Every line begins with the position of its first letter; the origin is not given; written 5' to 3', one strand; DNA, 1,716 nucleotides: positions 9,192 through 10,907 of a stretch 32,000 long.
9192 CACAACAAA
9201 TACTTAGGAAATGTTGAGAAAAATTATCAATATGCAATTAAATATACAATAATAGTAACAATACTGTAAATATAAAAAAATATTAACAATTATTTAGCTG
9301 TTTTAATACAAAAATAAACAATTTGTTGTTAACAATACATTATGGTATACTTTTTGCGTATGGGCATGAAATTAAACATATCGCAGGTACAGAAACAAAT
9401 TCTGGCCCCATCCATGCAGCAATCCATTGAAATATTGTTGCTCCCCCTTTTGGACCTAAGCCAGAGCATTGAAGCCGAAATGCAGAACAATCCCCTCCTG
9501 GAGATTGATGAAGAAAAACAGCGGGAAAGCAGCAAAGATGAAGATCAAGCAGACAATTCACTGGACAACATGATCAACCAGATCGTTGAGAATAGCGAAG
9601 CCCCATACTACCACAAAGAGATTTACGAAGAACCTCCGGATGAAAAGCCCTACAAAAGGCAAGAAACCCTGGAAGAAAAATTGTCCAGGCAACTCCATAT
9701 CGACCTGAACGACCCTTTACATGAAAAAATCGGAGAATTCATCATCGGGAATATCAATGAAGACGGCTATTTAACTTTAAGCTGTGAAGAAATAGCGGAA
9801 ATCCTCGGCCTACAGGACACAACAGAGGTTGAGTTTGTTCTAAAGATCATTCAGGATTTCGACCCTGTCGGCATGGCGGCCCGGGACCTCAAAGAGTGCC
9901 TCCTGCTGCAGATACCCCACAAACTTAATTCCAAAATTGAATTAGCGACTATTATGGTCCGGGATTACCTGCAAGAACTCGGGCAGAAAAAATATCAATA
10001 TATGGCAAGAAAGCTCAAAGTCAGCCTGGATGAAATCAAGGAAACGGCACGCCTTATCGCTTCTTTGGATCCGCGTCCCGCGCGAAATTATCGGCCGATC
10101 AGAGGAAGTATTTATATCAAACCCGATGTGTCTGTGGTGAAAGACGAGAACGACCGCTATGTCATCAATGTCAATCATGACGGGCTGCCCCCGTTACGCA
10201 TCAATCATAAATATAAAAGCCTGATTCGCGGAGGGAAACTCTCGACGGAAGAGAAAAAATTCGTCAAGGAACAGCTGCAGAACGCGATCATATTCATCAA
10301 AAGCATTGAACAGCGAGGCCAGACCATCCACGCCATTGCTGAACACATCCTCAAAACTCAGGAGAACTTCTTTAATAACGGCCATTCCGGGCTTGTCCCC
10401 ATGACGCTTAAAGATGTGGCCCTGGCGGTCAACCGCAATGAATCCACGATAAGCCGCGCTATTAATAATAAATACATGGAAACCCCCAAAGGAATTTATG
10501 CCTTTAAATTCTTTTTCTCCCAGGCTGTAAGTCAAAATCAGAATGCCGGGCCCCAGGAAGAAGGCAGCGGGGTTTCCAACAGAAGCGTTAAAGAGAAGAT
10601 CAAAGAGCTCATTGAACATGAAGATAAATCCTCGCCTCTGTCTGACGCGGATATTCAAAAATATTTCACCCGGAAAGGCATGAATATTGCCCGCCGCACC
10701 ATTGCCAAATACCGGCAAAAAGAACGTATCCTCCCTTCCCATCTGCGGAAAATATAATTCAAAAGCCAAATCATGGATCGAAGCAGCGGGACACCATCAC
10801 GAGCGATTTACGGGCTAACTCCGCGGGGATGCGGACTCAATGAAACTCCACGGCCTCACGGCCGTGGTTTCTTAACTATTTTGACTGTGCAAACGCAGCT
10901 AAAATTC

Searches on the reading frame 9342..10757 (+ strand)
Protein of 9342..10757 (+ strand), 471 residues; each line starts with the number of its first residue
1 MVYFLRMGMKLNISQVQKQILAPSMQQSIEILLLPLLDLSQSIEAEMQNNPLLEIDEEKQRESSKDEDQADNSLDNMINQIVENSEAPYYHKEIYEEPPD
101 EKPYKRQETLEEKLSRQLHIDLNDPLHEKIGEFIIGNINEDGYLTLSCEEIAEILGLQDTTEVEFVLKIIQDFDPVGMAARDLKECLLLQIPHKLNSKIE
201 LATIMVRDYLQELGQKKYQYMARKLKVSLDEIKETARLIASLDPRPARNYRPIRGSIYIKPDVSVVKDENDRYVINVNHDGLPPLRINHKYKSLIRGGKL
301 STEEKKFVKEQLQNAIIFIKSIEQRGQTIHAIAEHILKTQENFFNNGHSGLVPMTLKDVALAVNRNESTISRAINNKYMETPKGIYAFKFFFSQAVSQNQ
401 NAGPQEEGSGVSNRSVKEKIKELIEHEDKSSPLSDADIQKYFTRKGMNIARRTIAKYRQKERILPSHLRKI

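Call 71: search_protein_families(library=pfam, proteins=[window:9342-10757:+], max_evalue=0.001)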
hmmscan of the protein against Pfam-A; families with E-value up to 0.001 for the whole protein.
window:9342-10757:+ (471 aa): 3 families
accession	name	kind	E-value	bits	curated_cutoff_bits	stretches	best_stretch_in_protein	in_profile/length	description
PF04963.19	Sigma54_CBD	-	3.9e-53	180.4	22.9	1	104-291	6-185/185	Sigma-54 factor, core binding domain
PF04552.19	Sigma54_DBD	-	1.6e-50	171.4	22.8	1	306-470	2-159/160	Sigma-54, DNA binding domain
PF00309.25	Sigma54_AID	-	4.7e-12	46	23.8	1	10-55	1-46/46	Sigma-54 factor, Activator interacting domain (AID)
